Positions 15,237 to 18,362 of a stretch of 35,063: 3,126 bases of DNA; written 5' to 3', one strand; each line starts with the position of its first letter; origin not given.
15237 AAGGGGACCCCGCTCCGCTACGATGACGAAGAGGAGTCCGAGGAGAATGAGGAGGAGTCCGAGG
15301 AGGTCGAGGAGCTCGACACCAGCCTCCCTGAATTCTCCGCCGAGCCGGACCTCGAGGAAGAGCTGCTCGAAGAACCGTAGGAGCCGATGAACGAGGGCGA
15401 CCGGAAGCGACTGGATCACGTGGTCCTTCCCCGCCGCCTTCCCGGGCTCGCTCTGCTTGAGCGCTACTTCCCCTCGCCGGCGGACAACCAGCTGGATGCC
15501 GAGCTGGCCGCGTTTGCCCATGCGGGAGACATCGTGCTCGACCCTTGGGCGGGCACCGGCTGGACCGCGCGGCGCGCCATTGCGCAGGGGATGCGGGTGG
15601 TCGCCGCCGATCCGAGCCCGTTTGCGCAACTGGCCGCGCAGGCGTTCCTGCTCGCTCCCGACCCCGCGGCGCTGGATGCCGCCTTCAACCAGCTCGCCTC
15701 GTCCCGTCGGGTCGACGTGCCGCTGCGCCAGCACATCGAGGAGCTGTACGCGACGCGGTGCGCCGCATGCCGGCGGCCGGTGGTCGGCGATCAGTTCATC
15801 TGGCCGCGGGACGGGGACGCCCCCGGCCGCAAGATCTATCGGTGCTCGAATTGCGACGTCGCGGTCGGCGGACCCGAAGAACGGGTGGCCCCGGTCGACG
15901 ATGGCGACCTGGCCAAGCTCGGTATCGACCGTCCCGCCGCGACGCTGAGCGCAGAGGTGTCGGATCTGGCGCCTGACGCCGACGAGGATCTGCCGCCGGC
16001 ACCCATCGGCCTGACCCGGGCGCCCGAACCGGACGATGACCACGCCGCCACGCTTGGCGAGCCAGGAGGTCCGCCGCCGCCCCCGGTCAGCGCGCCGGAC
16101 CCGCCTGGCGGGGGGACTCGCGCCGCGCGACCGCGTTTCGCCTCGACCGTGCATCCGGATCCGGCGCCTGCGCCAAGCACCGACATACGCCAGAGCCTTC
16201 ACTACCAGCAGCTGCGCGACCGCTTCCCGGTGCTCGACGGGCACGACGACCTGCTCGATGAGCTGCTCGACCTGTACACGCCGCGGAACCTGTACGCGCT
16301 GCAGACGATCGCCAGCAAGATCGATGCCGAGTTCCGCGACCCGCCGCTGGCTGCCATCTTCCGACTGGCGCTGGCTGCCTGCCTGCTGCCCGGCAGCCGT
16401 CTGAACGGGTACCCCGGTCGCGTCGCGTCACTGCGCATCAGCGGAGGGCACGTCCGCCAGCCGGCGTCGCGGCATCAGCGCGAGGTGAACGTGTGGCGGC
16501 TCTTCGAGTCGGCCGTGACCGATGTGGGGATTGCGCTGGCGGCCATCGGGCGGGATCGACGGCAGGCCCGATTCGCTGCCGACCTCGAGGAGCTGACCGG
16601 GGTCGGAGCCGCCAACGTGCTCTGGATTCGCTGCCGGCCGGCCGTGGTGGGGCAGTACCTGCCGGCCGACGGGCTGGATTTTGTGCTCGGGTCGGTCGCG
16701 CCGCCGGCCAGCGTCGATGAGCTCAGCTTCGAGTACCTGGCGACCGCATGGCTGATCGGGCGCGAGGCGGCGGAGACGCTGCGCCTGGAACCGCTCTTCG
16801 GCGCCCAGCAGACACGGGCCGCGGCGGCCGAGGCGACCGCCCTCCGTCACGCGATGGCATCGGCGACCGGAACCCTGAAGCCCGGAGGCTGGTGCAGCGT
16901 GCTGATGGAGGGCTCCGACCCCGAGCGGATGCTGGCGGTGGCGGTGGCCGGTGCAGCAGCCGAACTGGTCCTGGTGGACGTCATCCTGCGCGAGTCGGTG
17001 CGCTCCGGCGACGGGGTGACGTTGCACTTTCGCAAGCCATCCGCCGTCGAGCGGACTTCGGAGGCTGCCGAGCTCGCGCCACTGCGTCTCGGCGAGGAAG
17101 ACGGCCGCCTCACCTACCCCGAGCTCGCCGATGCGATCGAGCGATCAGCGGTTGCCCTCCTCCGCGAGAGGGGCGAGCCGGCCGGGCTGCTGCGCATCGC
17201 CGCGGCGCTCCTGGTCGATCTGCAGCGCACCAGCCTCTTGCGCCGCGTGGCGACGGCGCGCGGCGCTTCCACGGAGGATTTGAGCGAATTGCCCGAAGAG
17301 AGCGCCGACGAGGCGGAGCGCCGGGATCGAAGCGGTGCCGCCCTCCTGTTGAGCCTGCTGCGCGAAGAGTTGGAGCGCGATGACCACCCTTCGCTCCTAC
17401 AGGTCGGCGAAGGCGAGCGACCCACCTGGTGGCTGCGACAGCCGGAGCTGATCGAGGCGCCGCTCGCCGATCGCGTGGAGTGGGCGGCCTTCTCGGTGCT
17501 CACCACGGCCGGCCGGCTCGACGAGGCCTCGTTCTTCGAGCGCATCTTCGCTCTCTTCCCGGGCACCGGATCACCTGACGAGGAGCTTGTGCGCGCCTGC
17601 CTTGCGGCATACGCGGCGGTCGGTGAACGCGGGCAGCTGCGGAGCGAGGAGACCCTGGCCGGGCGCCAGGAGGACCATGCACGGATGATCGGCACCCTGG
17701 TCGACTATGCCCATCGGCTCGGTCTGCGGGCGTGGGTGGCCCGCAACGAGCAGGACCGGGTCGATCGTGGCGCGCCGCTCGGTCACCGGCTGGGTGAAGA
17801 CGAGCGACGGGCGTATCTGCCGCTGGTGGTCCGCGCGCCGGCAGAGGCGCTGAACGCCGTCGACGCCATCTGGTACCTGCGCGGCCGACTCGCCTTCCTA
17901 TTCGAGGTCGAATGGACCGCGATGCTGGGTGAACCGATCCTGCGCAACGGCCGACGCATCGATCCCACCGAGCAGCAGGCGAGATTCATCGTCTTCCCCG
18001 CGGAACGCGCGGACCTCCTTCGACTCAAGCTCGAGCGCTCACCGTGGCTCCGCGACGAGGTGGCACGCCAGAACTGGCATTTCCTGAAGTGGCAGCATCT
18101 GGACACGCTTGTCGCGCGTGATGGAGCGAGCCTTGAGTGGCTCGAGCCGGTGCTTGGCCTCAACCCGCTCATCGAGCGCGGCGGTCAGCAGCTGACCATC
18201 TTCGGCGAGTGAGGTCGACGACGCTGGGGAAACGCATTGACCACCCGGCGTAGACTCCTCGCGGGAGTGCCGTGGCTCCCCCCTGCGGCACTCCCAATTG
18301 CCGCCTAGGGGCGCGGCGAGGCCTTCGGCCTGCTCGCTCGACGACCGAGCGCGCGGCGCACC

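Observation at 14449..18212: Two-gene module: TPR/acidic-tail protein plus 941-aa Zn-ribbon methyltransferase-like protein, just downstream of PolX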

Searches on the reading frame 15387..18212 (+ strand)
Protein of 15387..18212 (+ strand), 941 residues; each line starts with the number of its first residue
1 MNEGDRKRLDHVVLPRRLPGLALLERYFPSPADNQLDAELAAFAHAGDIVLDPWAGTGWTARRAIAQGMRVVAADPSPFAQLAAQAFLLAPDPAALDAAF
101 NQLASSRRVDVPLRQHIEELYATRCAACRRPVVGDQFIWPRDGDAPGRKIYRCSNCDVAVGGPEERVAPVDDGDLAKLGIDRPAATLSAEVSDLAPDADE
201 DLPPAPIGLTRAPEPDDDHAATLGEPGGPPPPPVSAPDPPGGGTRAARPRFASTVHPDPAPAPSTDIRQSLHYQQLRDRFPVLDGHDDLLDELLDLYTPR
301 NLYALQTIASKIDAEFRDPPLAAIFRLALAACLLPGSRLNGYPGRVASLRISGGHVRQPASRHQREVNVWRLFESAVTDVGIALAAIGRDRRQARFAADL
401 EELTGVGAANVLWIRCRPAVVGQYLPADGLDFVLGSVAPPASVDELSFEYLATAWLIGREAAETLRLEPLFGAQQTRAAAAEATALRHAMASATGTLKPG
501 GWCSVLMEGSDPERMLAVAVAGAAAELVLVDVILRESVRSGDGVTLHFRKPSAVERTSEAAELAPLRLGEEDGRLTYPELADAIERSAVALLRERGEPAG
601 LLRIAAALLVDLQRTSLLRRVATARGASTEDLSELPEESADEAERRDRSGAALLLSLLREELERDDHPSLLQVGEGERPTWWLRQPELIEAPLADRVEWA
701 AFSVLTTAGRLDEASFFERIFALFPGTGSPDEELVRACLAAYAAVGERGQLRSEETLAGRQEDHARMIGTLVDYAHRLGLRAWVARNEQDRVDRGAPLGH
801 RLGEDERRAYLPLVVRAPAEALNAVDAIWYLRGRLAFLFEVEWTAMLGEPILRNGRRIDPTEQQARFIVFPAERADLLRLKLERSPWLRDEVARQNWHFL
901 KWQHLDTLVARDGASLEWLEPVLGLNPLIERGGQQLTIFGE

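Call 3: search_protein_families(library=pfam, proteins=[window:15387-18212:+], max_evalue=1)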
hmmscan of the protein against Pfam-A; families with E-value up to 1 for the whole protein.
window:15387-18212:+ (941 aa): 1 family
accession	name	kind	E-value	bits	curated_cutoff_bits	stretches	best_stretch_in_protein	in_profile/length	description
PF01555.25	N6_N4_Mtase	-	0.0099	16.3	26.7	1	42-74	177-209/221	DNA methylase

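Call 4: search_protein_families(library=ncbifam, proteins=[window:15387-18212:+], max_evalue=1)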
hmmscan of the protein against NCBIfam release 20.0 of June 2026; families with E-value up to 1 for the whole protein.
window:15387-18212:+ (941 aa): 4 families
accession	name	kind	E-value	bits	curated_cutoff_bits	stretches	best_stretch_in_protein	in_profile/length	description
NF043040.1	corrin_prot_MT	hypoth_equivalog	0.023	14.1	180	1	36-78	30-73/216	corrinoid protein-associated methyltransferase CpaM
NF010253.0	PRK13699.1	subfamily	0.034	13.8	244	1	36-73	153-190/226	DNA methyltransferase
NF005471.0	PRK07066.1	equivalog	0.073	12.1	414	1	40-98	7-60/321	L-carnitine dehydrogenase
NF050803.1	DnaMtaseCcrMCaul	equivalog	0.19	10.6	830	1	40-76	199-235/350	adenine-specific DNA-methyltransferase CcrM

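Call 5: search_protein_families(library=padloc, proteins=[window:15387-18212:+], max_evalue=1)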
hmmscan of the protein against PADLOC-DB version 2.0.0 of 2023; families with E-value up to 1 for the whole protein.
window:15387-18212:+ (941 aa): 11 families
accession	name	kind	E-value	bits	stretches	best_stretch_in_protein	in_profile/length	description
PDLC03228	MTase_II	-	7.1e-06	24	1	36-101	153-218/227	Type II methyltransferase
PDLC03312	MTase_II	-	1.9e-05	20.5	1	42-105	810-873/1344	Type II methyltransferase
PDLC03249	MTase_II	-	7.2e-05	19.8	1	41-88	133-180/541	Type II methyltransferase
PDLC04134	mad2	-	0.00063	16.7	1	38-87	284-332/492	mads_2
PDLC03322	MTase_II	-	0.00068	16.6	1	45-108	63-126/446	Type II methyltransferase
PDLC03327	MTase_II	-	0.0017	15.7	1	40-81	236-277/319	Type II methyltransferase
PDLC03345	MTase_II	-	0.003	13.9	1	50-113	52-114/581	Type II methyltransferase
PDLC03353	MTase_II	-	0.0045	14.5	1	40-70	202-232/260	Type II methyltransferase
PDLC03246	MTase_II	-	0.023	11.8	1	43-75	321-353/376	Type II methyltransferase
PDLC03350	MTase_II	-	0.037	11.4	1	43-73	250-280/312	Type II methyltransferase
PDLC03299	MTase_II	-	0.074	10.5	1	42-75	211-244/296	Type II methyltransferase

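Call 6: find_homologous_proteins(query=window:15387-18212:+)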
Query window:15387-18212:+ (941 aa): 468 proteins with E <= 0.001 among 8000 candidates; the best 120 are listed.
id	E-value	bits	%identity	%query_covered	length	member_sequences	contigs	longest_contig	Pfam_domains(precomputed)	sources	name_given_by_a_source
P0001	0.0e+0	2087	100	100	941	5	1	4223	PF27126.1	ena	-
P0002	0.0e+0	1895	90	100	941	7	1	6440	PF27126.1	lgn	-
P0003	0.0e+0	1843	88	100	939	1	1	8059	PF27126.1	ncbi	-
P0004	0.0e+0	1822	87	100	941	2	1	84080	PF27126.1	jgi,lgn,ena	-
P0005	0.0e+0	1798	86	100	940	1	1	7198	PF27126.1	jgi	-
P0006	0.0e+0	1718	82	100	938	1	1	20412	-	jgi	-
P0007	0.0e+0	1632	78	100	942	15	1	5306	PF27126.1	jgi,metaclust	metaclust:\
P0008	0.0e+0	1622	77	100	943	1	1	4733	-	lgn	-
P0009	0.0e+0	1616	78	100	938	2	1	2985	-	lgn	-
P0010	0.0e+0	1613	76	100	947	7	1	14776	-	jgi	-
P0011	0.0e+0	1611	77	100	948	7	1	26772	PF27126.1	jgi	jgi:hypothetical protein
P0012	0.0e+0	1605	76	100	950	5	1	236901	PF27126.1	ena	-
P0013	0.0e+0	1604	76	100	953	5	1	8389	-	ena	-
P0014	0.0e+0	1603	76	100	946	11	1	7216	-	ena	-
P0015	0.0e+0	1600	76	100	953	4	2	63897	-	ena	-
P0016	0.0e+0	1599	76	100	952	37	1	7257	PF27126.1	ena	-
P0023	0.0e+0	1582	75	100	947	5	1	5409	PF27126.1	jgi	jgi:hypothetical protein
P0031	0.0e+0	1574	75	100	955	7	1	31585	PF27126.1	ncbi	-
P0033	0.0e+0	1574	75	100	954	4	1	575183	PF27126.1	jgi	jgi:hypothetical protein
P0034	0.0e+0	1573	75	100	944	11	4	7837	PF27126.1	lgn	-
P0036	0.0e+0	1568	74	100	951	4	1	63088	PF27126.1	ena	-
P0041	0.0e+0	1553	76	100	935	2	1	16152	PF27126.1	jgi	jgi:hypothetical protein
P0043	0.0e+0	1541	75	100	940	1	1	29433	PF27126.1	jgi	jgi:hypothetical protein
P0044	0.0e+0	1536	76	100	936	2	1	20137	PF27126.1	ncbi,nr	ncbi:MAG TPA: hypothetical protein VEW45_00775 [Candidatus Dormibacteraeota bacterium]|nr:hypothetic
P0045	0.0e+0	1534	75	100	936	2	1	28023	PF27126.1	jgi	jgi:hypothetical protein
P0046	0.0e+0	1525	75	100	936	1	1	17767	PF27126.1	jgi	jgi:hypothetical protein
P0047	0.0e+0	1525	73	100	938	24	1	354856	PF27126.1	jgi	jgi:hypothetical protein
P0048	0.0e+0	1517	74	100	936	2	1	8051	PF27126.1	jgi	jgi:hypothetical protein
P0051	0.0e+0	1503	74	100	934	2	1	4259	PF27126.1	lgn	-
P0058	0.0e+0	1489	73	100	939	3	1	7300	PF27126.1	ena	-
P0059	0.0e+0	1485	72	100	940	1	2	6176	PF27126.1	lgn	-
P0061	0.0e+0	1483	72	100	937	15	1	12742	PF27126.1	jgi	-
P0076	0.0e+0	1462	70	100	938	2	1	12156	PF27126.1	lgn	-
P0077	0.0e+0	1462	72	100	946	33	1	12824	PF27126.1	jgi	jgi:hypothetical protein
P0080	0.0e+0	1460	71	100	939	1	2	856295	-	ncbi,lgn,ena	-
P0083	0.0e+0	1457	72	100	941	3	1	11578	PF27126.1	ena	-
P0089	0.0e+0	1450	71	100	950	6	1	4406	PF27126.1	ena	-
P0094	0.0e+0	1446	71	100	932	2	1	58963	PF27126.1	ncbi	-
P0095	0.0e+0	1444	68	100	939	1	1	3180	PF27126.1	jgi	jgi:hypothetical protein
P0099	0.0e+0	1435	68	100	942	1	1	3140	PF27126.1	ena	-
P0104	0.0e+0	1432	69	100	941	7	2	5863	PF27126.1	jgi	jgi:hypothetical protein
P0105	0.0e+0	1432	70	100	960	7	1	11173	PF27126.1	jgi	jgi:hypothetical protein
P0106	0.0e+0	1431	70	100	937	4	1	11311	PF27126.1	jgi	-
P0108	0.0e+0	1428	70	100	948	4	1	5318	PF27126.1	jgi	jgi:hypothetical protein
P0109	0.0e+0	1428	69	99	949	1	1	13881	PF27126.1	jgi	jgi:hypothetical protein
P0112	0.0e+0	1426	68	100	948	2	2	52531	PF27126.1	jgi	jgi:hypothetical protein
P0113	0.0e+0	1423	67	100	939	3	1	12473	PF27126.1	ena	-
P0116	0.0e+0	1421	70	100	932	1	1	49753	PF27126.1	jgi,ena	-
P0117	0.0e+0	1420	69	100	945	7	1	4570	PF27126.1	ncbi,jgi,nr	ncbi:MAG: hypothetical protein EHM90_01530 [Chloroflexi bacterium]|nr:MAG: hypothetical protein EHM9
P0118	0.0e+0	1417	67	100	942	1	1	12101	PF27126.1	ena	-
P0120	0.0e+0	1415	68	100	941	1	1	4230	PF27126.1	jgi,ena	-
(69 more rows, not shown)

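Call 7: search_solved_structures(query=window:15387-18212:+, max_evalue=10, show_alignments=3)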
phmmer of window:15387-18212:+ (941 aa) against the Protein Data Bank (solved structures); distinct sequences matched with E-value up to 10: 8.
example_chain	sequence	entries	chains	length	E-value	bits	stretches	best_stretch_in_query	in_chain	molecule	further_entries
2zie_A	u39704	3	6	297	0.00086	21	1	28-88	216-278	Putative modification methylase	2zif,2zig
1nw8_A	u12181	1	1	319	0.017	16.7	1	36-97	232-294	MODIFICATION METHYLASE RSRI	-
1eg2_A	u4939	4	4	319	0.017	16.7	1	36-97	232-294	MODIFICATION METHYLASE RSRI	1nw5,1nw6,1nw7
3cp5_A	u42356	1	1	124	0.16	13.5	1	89-148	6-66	Cytochrome c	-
6cuk_A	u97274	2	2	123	0.5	11.8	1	92-148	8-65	Cytochrome c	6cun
5ue9_A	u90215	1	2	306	0.94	10.9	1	147-232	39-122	Dihydroorotate dehydrogenase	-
7sfz_B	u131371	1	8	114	1.1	10.7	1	124-162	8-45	Protein Mis18-alpha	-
6xkw_Y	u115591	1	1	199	2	9.8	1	182-254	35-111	Cytochrome c-type cyt cy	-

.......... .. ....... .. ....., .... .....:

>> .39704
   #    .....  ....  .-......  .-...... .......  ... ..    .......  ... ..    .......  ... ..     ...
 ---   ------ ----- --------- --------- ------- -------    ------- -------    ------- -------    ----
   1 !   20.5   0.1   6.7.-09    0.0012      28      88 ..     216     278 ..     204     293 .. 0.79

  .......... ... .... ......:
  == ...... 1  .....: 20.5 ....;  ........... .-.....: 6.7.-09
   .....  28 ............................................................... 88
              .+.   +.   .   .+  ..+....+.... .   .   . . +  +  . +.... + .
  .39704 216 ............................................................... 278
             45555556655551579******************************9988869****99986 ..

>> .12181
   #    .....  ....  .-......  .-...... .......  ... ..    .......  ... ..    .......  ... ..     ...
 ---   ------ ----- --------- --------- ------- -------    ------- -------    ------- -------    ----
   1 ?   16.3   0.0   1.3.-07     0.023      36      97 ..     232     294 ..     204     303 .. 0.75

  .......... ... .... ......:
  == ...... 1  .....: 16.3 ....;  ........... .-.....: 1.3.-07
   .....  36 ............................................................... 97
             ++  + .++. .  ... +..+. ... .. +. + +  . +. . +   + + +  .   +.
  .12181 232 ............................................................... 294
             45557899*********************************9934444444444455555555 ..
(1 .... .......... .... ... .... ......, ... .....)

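Call 13: find_encoding_contigs(protein=P0080, flank=8000, max_places=2)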
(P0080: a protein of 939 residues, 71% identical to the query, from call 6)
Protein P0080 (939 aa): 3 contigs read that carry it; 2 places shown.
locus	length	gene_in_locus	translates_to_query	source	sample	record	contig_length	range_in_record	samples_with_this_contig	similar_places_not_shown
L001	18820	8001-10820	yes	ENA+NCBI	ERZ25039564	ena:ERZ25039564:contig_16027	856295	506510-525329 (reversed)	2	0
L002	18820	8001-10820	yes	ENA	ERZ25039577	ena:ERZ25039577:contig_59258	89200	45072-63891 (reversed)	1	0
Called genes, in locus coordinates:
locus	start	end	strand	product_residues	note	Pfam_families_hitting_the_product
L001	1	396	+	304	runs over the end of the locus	PF00171:Aldedh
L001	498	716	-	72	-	PF01566:Nramp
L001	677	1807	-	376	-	PF01566:Nramp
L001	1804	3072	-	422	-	PF05239:PRC (faint), PF03448:MgtE_N, PF14841:FliG_M (faint), PF00571:CBS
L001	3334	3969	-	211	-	PF07336:ABATE, PF11706:zf-CGNR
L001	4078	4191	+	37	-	-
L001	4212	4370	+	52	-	-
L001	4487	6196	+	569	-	PF14716:HHH_8, PF14520:HHH_5, PF14791:DNA_pol_B_thumb, PF02811:PHP (weak)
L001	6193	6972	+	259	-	-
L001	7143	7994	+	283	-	PF13176:TPR_7 (faint), PF00515:TPR_1 (weak), PF07719:TPR_2 (weak)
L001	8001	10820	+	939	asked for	-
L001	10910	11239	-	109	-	PF02583:Trns_repr_metal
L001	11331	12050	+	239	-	PF02585:PIG-L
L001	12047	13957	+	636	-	PF00664:ABC_membrane, PF00005:ABC_tran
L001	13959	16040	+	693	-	PF03190:Thioredox_DsbH, PF13899:Thioredoxin_7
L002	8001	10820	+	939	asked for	-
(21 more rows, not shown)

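Call 24: search_solved_structures(query=A1, max_evalue=10, show_alignments=4)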
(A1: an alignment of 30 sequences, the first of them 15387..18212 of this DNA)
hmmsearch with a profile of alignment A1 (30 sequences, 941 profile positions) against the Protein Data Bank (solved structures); distinct sequences matched with E-value up to 10: 6.
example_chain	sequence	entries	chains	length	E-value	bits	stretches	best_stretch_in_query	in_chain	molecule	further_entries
1nw8_A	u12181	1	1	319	0.001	20.4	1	35-80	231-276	MODIFICATION METHYLASE RSRI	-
1eg2_A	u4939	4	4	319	0.001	20.4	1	35-80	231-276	MODIFICATION METHYLASE RSRI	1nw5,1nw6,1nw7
2zie_A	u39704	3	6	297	0.011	16.9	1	41-87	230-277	Putative modification methylase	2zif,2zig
3cp5_A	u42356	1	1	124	1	10.4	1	99-148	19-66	Cytochrome c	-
1jbj_A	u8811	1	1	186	1.1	10.3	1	619-697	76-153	CD3 Epsilon and gamma Ectodomain Fragment Complex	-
7sfz_B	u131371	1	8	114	2.1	9.4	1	125-164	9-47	Protein Mis18-alpha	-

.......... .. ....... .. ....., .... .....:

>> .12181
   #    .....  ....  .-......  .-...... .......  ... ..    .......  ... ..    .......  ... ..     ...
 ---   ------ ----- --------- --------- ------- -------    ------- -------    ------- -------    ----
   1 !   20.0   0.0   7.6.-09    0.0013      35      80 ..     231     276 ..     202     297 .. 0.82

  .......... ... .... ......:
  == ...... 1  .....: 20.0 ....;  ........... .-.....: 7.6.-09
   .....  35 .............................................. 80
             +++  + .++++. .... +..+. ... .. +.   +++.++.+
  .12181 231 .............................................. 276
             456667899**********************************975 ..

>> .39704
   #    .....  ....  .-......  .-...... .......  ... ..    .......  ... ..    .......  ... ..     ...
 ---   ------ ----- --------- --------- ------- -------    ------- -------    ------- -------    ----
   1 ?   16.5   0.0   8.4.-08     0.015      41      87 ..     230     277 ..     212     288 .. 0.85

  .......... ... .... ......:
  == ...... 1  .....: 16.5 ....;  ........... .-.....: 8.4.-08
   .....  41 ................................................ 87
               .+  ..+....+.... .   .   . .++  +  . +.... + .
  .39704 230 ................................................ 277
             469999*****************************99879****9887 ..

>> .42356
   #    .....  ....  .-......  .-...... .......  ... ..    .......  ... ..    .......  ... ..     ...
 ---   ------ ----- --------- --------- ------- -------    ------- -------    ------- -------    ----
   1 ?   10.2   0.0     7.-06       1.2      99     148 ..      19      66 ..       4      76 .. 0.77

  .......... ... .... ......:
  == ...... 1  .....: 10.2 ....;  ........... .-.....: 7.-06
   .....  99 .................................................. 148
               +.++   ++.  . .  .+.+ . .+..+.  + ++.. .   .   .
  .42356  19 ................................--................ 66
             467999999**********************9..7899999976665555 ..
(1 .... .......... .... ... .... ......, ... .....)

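Call 26: search_protein_representatives(alignment_id=A1)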
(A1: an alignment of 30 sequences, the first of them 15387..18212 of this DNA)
Query: 30 sequences, 941 profile positions. Proteins with E-value up to 0.001 (for the whole library): 1611; up to 1e-10: 946; up to 1e-30: 293. The best 150 are listed.
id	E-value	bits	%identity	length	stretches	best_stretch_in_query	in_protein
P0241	0.0e+00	1581.9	-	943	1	5-941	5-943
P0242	4.9e-249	845.5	-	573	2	69-407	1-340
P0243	5.4e-237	805.7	-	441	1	498-941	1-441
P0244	6.2e-185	633.4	-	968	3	642-939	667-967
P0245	7.3e-170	583.5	-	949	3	657-940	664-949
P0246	1.3e-160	552.9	-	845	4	654-939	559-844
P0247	5.2e-158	544.3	-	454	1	69-428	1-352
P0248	3.9e-151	521.5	-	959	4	655-939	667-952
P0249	9.4e-149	513.7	-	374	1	586-941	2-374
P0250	9.1e-144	497.1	-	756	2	650-940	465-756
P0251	2.8e-141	488.9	-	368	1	268-499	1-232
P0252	3.9e-133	462.0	-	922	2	275-939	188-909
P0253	6.3e-130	451.3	-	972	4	624-939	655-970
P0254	1.0e-117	411.0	-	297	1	284-565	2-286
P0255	1.1e-116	407.5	-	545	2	475-677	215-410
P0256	6.9e-116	404.9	-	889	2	270-939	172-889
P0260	2.3e-108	380.0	-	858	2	270-939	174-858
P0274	2.3e-91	323.7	-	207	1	1-202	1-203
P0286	7.2e-79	282.4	-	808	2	269-939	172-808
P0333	2.4e-57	211.1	-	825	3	679-912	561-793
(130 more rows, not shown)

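Call 28: predict_structure(alignment_id=A1)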
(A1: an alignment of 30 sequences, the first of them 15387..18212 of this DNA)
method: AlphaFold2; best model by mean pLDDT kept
length: 941 residues; sequences in the alignment: 30
mean_pLDDT: 58.5   pTM: 0.50
mean pLDDT of the five models: 58.5, 56.8, 55.7, 53.9, 53.1
residues with pLDDT >= 90: 115; 70-90: 257; 50-70: 129; < 50: 440
segments of 3 or more residues with pLDDT < 50: 1-69, 74-80, 103-123, 134-149, 160-171, 177-230, 232-270, 279-284, 296-302, 323-325, 327-477, 626-647, 924-941
pLDDT, mean of each block of 10 residues (from residue 1): 26 30 34 35 34 33 44 46 55 51 44 39 52 45 40 57 36 45 39 32 31 34 35 42 33 36 40 53 48 49 52 53 48 36 25 30 37 44 37 28 29 25 30 29 30 30 32 41 64 68 74 88 87 80 83 66 66 70 92 91 94 89 51 36 53 87 86 80 81 89 81 88 85 91 83 82 93 91 92 91 88 84 90 86 82 81 86 89 87 87 87 75 46 29 27
secondary structure, 60 per line:
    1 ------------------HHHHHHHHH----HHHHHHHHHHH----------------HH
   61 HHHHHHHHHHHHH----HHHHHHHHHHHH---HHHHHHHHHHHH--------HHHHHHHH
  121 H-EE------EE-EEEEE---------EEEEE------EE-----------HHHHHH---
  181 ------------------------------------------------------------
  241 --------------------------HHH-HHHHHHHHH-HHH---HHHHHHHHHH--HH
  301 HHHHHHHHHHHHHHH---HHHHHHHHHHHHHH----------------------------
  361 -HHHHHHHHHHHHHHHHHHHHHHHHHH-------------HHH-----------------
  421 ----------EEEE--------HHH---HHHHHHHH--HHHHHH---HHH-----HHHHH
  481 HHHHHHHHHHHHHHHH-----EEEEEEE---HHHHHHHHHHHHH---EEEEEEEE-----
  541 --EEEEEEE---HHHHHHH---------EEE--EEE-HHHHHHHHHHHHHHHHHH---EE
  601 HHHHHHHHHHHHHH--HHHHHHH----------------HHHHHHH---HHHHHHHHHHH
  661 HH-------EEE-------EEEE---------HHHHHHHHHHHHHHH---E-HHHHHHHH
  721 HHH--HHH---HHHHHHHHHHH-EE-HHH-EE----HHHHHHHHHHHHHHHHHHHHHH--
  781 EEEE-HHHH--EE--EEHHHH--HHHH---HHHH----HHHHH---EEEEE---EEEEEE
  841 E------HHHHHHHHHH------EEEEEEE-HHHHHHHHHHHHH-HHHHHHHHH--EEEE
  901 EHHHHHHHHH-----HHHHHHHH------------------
elements in order (helices of 4 or more, strands of 3 or more residues): H19-27 H32-42 H59-73 H78-89 H93-104 H113-121 E134-138 E148-152 H172-177 H271-279 H287-296 H299-315 H319-332 H362-387 E431-434 H449-456 H459-464 H476-496 E502-508 H512-524 E528-535 E543-549 H553-559 E569-571 E574-576 H578-595 H601-614 H617-623 H640-646 H650-662 E670-672 E680-683 H693-707 H713-723 H732-742 H757-778 E781-784 H786-789 H798-801 H804-807 H811-814 H819-823 E827-831 E835-841 H848-857 E864-870 H872-884 H886-894 E897-901 H902-910 H916-923
